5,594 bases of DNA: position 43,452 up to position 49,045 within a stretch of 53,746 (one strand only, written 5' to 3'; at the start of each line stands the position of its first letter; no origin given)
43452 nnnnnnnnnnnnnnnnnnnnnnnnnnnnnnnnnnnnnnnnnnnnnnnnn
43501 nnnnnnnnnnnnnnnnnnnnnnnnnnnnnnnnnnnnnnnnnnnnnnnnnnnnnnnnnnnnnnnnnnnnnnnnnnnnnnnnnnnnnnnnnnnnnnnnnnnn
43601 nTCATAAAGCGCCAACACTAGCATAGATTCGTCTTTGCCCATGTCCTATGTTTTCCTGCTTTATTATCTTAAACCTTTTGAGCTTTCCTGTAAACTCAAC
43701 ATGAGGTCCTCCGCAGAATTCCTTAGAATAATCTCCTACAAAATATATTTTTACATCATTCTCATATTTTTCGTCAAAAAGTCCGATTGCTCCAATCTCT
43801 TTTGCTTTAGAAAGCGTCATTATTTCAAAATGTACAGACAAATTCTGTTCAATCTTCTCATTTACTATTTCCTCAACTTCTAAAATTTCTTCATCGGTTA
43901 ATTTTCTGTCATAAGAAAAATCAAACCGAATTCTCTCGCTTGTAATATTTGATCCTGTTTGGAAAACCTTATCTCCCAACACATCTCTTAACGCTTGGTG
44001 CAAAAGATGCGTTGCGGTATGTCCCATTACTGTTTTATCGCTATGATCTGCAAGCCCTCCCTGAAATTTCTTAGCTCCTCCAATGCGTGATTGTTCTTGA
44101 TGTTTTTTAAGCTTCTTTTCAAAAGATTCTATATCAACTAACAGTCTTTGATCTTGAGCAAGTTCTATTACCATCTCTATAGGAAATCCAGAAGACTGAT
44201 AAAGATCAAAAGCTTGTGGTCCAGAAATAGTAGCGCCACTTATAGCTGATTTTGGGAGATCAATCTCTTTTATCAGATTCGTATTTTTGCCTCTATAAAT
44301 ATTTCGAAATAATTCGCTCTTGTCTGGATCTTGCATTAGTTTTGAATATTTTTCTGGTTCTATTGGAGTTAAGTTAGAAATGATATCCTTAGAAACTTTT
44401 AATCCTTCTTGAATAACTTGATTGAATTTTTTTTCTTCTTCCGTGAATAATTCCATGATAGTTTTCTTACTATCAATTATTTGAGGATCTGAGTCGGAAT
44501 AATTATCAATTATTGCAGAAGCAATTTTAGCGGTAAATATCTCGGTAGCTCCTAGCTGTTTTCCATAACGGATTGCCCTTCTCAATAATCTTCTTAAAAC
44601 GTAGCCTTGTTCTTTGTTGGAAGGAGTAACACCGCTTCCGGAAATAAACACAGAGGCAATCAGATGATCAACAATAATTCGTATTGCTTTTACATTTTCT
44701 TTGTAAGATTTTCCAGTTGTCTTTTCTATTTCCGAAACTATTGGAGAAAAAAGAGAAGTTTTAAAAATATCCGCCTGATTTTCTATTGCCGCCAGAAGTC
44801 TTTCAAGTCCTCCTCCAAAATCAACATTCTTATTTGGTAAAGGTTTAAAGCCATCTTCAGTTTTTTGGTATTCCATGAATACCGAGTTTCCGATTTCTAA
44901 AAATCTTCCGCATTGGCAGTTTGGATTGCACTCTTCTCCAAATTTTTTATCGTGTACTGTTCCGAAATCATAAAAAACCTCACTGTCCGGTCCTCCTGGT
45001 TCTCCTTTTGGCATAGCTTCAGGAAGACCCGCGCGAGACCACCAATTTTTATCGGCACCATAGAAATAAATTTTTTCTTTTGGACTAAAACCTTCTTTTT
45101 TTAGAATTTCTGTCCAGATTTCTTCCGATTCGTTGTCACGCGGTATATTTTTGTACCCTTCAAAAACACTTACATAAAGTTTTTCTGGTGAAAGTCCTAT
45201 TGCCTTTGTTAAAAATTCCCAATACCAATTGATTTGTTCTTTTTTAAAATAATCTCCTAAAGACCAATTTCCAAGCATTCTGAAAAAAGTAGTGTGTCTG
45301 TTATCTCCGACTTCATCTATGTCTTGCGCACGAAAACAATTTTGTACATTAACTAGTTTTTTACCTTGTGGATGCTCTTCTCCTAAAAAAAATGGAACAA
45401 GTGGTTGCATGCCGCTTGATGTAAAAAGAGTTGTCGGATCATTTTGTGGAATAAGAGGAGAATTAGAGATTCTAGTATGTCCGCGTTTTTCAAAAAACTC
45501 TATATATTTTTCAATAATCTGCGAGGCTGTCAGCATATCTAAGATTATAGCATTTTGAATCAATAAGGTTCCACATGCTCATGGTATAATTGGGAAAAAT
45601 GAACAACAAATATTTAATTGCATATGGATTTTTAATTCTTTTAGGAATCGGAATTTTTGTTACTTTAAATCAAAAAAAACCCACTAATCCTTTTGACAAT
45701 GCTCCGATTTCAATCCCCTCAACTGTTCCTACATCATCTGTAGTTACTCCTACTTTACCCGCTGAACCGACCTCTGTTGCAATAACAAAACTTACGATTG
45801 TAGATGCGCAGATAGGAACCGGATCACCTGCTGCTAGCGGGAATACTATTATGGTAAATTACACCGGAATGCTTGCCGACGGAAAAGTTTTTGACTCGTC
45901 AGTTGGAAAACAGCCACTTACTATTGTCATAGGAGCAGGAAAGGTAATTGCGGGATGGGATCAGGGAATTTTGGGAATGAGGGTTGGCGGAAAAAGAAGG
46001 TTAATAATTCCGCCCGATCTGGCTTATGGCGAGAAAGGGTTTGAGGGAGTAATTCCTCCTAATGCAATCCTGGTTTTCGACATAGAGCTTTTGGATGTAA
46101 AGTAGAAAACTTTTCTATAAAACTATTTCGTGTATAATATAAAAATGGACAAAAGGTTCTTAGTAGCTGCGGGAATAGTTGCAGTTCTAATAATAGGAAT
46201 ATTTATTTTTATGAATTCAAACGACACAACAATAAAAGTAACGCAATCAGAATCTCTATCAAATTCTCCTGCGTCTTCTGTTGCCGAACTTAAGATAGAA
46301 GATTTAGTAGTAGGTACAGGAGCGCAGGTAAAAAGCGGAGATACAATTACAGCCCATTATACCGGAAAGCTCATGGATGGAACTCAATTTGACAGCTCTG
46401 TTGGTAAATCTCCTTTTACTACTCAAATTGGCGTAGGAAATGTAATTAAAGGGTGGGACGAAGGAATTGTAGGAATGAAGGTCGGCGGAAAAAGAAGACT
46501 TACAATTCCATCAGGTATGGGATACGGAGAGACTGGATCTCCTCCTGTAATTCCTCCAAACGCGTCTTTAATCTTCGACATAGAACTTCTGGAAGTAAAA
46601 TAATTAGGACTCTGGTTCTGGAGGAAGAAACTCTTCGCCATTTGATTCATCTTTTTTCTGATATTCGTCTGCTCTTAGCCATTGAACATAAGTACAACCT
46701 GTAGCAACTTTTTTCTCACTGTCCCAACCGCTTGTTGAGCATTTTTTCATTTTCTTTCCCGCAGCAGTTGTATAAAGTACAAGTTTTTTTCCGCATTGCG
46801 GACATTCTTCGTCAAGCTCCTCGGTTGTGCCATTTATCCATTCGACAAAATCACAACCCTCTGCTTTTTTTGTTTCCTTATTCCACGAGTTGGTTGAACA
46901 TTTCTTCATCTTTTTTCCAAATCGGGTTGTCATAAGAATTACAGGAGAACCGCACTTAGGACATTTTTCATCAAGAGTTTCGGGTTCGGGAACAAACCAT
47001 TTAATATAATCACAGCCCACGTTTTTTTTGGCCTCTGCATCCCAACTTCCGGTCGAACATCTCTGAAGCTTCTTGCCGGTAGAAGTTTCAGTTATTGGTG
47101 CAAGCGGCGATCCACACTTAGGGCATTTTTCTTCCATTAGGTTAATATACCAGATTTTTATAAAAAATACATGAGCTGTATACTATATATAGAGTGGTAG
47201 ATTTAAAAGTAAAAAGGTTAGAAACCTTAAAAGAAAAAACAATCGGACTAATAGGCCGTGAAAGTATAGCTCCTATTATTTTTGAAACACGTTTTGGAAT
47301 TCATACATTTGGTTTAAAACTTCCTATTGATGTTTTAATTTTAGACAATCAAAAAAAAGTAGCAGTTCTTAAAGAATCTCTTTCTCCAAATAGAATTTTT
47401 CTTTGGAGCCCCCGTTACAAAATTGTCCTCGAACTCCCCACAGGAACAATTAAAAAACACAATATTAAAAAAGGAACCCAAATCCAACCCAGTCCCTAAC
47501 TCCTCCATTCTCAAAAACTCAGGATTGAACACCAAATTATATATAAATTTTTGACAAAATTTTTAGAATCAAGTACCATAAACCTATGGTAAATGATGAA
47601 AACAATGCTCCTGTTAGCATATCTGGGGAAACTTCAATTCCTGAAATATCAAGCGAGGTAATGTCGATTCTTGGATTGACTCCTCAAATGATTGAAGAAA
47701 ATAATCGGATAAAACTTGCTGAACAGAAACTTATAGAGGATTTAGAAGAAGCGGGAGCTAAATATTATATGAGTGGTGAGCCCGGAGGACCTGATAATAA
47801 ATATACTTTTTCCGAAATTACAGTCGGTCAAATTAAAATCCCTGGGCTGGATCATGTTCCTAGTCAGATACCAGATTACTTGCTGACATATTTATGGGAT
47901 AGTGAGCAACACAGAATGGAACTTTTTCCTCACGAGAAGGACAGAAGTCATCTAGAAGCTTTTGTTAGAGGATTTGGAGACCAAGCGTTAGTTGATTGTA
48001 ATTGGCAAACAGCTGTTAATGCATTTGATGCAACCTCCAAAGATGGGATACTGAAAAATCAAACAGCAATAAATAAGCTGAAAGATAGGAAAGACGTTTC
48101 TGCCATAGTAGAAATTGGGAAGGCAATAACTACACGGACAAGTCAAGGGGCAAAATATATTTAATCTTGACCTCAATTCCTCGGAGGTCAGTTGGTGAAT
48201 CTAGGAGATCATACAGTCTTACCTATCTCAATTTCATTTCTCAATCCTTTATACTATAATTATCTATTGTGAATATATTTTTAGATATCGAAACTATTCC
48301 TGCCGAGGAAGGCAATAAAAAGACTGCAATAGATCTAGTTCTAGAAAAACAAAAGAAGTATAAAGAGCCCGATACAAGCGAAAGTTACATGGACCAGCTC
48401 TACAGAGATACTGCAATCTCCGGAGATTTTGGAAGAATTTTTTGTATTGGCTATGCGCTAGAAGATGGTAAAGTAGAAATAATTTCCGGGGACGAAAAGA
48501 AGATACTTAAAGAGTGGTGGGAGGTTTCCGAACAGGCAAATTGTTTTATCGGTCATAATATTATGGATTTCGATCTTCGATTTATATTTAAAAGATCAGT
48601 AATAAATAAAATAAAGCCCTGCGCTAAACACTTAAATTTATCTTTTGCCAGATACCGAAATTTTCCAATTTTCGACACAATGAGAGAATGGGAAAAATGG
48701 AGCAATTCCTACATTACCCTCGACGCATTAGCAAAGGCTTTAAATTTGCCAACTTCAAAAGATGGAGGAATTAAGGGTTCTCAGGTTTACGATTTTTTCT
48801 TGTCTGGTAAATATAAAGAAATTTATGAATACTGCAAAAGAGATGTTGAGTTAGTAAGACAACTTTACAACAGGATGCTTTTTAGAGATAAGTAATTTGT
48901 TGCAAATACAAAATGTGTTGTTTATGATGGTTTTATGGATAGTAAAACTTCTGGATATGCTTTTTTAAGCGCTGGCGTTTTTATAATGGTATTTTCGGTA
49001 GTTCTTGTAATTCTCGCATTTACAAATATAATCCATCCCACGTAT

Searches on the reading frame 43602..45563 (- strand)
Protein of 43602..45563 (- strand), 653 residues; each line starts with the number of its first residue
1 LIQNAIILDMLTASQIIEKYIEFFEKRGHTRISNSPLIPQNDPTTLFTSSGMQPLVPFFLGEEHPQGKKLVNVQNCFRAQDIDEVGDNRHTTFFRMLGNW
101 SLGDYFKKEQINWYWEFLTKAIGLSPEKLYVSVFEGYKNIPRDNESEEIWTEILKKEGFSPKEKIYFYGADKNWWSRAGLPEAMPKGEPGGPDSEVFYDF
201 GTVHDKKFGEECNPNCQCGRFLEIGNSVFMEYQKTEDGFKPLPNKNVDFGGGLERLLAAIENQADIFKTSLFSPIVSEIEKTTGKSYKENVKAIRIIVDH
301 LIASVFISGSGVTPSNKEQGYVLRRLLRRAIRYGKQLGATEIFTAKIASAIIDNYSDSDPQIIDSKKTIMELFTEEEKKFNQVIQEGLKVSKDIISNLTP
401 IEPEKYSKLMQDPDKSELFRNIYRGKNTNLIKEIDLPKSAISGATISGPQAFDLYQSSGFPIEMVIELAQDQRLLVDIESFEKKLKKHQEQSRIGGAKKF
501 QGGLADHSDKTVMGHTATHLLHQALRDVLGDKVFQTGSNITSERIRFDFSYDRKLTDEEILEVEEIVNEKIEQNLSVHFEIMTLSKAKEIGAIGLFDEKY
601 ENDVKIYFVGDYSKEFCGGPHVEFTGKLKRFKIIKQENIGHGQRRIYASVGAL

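Call 8: search_protein_families(library=pfam, proteins=[window:43602-45563:-], max_evalue=0.001)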
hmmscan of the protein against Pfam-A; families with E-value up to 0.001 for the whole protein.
window:43602-45563:- (653 aa): 2 families
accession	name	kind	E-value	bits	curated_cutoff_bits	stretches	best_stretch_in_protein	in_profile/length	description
PF01411.24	tRNA-synt_2c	-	1.2e-115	387.6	30.3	2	16-399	2-377/552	tRNA synthetases class II (A)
PF07973.19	tRNA_SAD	-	5.6e-15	55.5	24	1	604-647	1-44/44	Threonyl and Alanyl tRNA synthetase second additional domain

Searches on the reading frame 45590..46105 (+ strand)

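Call 8: search_protein_families(library=pfam, proteins=[window:45590-46105:+], max_evalue=0.001)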
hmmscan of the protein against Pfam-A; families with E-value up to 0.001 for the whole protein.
window:45590-46105:+ (171 aa): 1 family
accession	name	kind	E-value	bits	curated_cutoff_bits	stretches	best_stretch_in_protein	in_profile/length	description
PF00254.34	FKBP_C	-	1.1e-32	112.7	21.1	1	81-168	5-94/94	FKBP-type peptidyl-prolyl cis-trans isomerase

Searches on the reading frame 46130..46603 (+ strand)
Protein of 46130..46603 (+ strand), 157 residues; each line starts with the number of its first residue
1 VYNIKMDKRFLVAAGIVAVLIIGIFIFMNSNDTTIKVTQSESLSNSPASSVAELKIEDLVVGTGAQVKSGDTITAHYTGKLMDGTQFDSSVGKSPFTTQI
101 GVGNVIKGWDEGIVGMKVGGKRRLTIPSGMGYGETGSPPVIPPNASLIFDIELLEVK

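Call 8: search_protein_families(library=pfam, proteins=[window:46130-46603:+], max_evalue=0.001)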
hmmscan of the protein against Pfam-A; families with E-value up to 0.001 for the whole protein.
window:46130-46603:+ (157 aa): 1 family
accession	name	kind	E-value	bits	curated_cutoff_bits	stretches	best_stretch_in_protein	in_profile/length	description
PF00254.34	FKBP_C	-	7.1e-35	119.7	21.1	1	66-154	4-94/94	FKBP-type peptidyl-prolyl cis-trans isomerase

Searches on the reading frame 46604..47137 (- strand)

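Call 8: search_protein_families(library=pfam, proteins=[window:46604-47137:-], max_evalue=0.001)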
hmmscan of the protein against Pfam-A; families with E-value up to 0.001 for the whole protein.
window:46604-47137:- (177 aa): 12 families
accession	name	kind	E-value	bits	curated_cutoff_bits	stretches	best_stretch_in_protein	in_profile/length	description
PF01396.24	Zn_ribbon_Top1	-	1e-08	35.3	32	0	56-75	1-20/39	Topoisomerase DNA binding C4 zinc finger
PF13240.11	Zn_Ribbon_1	-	3.4e-06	27.1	25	0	5-12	16-23/23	zinc-ribbon domain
PF03119.21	DNA_ligase_ZBD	-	5.2e-06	26.7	25.8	0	58-67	1-10/27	NAD-dependent DNA ligase C4 zinc finger domain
PF09723.15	Zn_ribbon_8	-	3.7e-05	24.1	34.4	0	96-118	12-36/41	Zinc ribbon domain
PF25208.1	DUF7838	-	0.00023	21.5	28.5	0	106-126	3-23/55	Domain of unknown function (DUF7838)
PF04135.18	Nop10p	-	0.00032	21.2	27.2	0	54-66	15-27/52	Nucleolar RNA-binding protein, Nop10p family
PF06221.18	zf-C2HC5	-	0.00056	20.3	25.8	0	53-71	31-49/54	Putative zinc finger motif, C2HC5-type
PF04606.18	Ogr_Delta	-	0.00066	20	26.3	0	58-72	1-15/47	Ogr/Delta-like zinc finger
PF13005.12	zf-IS66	-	0.00067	20.5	27.3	0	2-18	1-17/46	zinc-finger binding domain of transposase IS66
PF08271.17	Zn_Ribbon_TF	-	0.00081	19.3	29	0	4-12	2-10/43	TFIIB zinc-binding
PF06677.18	Auto_anti-p27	-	0.00083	19.8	24.1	0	55-74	14-30/40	Sjogren's syndrome/scleroderma autoantigen 1 (Autoantigen p27)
PF13248.11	Zn_ribbon_3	-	0.001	18.9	27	0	53-64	13-24/26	zinc-ribbon domain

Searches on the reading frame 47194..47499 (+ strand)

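Call 69: search_protein_families(library=pfam, proteins=[window:47194-47499:+], max_evalue=0.001)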
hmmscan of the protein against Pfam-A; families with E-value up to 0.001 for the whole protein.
window:47194-47499:+ (101 aa): 1 family
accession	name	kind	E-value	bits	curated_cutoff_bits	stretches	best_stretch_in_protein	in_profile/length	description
PF02643.20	DUF192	-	7e-11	42.6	27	1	5-98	2-95/96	Uncharacterized ACR, COG1430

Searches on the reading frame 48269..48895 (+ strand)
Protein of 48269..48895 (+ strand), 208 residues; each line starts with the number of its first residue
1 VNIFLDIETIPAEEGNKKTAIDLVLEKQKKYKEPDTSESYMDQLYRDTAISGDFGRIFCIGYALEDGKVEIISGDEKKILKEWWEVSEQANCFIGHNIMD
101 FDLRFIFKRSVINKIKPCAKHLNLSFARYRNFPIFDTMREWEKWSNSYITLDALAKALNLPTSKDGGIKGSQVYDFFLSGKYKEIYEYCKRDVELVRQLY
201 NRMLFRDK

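Call 8: search_protein_families(library=pfam, proteins=[window:48269-48895:+], max_evalue=0.001)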
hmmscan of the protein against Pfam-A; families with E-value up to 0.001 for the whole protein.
window:48269-48895:+ (208 aa): 3 families
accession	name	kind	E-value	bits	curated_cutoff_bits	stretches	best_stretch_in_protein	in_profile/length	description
PF10108.15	DNA_pol_B_exo2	-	6.1e-12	46.1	24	1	73-200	34-170/213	Predicted 3'-5' exonuclease related to the exonuclease domain of PolB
PF13482.12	RNase_H_2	-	1.4e-07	32.1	22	1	50-203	10-164/165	RNase_H superfamily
PF03104.25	DNA_pol_B_exo1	-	8.9e-05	22.4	23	1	72-116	139-186/242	DNA polymerase family B, exonuclease domain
